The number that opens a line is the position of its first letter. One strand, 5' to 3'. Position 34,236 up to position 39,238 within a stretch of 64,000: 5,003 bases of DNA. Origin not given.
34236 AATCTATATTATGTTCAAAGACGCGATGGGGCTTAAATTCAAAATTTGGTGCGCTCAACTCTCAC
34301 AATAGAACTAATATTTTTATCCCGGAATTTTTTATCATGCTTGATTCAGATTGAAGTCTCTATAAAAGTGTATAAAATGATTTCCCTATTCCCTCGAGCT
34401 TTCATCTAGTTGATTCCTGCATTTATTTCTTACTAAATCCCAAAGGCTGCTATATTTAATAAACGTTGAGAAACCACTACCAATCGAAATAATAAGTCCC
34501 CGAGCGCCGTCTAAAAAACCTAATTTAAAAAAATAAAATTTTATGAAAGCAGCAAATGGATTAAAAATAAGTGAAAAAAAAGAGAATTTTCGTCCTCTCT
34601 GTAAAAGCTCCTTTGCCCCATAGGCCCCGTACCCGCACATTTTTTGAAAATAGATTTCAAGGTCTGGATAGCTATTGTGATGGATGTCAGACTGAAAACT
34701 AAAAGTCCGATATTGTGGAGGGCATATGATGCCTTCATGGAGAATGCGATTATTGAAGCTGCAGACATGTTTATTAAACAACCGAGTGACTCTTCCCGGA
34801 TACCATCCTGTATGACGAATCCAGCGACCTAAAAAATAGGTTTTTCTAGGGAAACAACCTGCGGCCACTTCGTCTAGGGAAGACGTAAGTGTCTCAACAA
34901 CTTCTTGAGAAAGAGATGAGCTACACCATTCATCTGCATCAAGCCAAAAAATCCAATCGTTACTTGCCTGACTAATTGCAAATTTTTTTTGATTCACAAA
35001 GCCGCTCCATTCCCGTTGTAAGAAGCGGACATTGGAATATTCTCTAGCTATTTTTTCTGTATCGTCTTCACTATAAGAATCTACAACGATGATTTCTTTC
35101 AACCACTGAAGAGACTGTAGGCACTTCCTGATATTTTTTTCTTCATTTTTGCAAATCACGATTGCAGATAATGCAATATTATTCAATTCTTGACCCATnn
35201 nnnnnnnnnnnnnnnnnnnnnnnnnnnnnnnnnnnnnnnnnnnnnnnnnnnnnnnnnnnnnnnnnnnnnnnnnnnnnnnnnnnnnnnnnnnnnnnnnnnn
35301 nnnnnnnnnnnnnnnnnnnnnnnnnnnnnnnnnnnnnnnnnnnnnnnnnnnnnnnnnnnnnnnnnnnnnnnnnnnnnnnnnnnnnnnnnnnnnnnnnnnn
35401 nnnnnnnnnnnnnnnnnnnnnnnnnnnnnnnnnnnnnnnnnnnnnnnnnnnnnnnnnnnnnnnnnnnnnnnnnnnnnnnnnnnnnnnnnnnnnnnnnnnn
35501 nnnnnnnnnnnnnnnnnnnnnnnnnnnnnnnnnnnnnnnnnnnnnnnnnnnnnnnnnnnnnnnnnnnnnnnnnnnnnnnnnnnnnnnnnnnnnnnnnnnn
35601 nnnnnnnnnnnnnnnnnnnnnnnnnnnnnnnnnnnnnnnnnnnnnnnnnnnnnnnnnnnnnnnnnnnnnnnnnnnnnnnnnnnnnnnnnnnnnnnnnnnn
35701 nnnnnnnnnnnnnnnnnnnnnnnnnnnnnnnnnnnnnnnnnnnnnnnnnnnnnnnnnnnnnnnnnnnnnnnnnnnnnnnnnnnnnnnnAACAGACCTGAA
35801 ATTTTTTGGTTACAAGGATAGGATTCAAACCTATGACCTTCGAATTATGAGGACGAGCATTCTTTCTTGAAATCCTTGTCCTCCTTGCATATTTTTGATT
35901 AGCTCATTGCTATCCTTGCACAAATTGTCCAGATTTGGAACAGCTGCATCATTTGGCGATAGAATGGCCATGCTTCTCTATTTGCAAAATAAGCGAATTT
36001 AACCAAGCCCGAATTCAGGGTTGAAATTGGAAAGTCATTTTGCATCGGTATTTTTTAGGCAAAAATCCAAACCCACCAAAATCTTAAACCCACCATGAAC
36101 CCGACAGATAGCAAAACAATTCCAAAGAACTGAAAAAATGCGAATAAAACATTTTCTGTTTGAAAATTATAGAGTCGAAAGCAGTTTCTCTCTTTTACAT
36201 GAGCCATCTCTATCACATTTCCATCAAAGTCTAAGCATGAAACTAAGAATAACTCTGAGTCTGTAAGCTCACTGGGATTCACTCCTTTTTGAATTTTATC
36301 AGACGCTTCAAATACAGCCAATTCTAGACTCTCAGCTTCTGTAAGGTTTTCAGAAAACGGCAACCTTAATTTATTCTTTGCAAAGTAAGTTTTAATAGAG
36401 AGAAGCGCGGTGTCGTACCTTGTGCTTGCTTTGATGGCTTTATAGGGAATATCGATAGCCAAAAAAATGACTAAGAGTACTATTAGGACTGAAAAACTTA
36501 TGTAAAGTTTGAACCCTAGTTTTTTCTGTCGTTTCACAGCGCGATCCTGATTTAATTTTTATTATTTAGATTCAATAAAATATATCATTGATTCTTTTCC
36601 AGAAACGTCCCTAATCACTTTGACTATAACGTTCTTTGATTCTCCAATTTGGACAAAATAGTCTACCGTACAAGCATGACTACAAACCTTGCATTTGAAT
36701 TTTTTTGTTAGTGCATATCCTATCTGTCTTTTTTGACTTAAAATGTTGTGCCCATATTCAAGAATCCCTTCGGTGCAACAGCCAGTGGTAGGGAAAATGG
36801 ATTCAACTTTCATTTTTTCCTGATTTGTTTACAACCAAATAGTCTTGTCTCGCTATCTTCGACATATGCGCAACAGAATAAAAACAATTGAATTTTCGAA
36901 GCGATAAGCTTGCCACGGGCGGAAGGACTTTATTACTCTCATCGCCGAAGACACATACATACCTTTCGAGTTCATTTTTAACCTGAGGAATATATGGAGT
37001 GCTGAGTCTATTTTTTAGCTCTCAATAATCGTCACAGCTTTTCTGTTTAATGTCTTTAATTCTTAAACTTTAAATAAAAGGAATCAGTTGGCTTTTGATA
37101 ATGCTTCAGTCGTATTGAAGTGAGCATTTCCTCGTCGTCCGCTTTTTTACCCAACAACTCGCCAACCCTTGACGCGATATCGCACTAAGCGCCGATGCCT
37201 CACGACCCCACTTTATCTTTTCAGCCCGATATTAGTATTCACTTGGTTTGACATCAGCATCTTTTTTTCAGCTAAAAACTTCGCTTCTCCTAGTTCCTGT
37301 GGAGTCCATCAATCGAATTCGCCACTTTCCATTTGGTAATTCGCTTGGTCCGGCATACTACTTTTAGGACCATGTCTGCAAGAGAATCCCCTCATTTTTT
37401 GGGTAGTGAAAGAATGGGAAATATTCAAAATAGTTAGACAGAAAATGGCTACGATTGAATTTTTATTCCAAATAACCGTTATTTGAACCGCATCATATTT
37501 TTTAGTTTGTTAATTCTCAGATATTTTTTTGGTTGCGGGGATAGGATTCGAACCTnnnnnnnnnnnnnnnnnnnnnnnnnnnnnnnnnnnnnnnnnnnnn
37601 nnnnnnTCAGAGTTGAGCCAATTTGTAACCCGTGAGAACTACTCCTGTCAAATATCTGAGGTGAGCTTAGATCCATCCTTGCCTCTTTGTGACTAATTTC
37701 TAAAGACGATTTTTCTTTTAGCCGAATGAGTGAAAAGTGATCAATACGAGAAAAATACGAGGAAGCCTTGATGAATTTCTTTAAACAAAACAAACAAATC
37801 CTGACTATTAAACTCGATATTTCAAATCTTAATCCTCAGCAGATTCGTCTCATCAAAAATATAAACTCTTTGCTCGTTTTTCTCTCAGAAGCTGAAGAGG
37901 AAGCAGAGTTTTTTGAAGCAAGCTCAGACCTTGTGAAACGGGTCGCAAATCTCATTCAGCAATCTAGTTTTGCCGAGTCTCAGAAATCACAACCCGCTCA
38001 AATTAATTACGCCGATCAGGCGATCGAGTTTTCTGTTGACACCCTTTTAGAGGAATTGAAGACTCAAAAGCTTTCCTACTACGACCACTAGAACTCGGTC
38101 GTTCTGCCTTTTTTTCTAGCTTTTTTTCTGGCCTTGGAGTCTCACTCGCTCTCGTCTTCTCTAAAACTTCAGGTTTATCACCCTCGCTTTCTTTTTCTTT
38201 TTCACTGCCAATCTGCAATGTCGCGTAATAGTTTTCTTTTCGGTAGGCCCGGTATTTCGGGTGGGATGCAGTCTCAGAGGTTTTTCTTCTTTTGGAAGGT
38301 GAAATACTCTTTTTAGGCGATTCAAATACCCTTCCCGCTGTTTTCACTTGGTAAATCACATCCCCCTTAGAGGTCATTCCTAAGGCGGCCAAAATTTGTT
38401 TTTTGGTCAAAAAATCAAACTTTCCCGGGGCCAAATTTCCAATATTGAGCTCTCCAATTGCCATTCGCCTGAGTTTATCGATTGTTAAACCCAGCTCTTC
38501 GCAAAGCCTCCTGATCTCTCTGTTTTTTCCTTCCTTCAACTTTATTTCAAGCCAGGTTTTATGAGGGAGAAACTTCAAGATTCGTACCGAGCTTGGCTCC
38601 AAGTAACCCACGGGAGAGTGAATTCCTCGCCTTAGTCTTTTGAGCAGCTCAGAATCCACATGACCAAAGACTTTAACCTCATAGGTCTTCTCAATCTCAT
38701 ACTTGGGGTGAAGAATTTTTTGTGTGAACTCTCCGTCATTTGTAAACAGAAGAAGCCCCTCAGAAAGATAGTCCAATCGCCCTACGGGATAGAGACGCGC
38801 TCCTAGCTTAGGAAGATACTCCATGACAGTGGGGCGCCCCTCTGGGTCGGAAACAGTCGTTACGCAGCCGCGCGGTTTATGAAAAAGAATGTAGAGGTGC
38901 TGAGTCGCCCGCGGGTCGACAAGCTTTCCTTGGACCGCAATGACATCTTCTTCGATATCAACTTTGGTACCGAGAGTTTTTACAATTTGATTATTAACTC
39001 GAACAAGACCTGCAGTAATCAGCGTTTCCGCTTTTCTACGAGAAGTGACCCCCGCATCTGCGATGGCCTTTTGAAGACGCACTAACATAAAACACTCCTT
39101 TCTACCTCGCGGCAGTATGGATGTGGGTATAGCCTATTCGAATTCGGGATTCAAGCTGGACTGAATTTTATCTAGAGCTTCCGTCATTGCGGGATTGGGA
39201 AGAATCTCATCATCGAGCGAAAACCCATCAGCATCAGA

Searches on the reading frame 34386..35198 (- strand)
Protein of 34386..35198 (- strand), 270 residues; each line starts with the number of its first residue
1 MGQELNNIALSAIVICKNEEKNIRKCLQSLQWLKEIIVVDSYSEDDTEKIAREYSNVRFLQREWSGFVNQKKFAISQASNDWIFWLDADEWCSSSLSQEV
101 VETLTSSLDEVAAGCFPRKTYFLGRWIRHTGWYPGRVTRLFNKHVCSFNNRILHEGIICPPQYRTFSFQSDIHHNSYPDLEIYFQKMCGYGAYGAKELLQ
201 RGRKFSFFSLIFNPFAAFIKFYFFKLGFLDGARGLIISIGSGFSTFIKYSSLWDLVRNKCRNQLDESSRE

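Call 8: search_protein_families(library=pfam, proteins=[window:34386-35198:-], max_evalue=0.001)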
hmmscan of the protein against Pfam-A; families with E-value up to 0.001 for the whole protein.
window:34386-35198:- (270 aa): 2 families
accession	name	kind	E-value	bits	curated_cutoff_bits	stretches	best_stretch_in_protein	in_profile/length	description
PF00535.33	Glycos_transf_2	-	1.6e-24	87.2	23.3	1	11-138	1-137/168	Glycosyl transferase family 2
PF13704.12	Glyco_tranf_2_4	-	0.00014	22.7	27.5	1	17-92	1-84/98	Glycosyl transferase family 2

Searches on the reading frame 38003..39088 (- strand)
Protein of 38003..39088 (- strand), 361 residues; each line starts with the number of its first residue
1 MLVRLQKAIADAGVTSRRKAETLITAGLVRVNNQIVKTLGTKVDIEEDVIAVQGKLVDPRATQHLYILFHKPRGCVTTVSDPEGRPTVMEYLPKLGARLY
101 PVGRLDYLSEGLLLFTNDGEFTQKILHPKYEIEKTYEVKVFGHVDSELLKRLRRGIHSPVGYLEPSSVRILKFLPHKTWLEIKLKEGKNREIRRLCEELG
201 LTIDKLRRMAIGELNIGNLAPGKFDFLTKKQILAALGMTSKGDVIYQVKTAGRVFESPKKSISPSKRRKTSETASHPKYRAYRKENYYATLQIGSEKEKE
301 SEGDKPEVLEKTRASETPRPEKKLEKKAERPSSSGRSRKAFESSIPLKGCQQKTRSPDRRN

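Call 8: search_protein_families(library=pfam, proteins=[window:38003-39088:-], max_evalue=0.001)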
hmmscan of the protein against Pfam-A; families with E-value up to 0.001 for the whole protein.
window:38003-39088:- (361 aa): 2 families
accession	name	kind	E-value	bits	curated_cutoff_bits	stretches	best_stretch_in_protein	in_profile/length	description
PF00849.27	PseudoU_synth_2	-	2.8e-22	80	26.8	1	66-197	2-151/152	RNA pseudouridylate synthase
PF01479.30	S4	-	4.5e-11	42.8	22.8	1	3-49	1-47/48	S4 domain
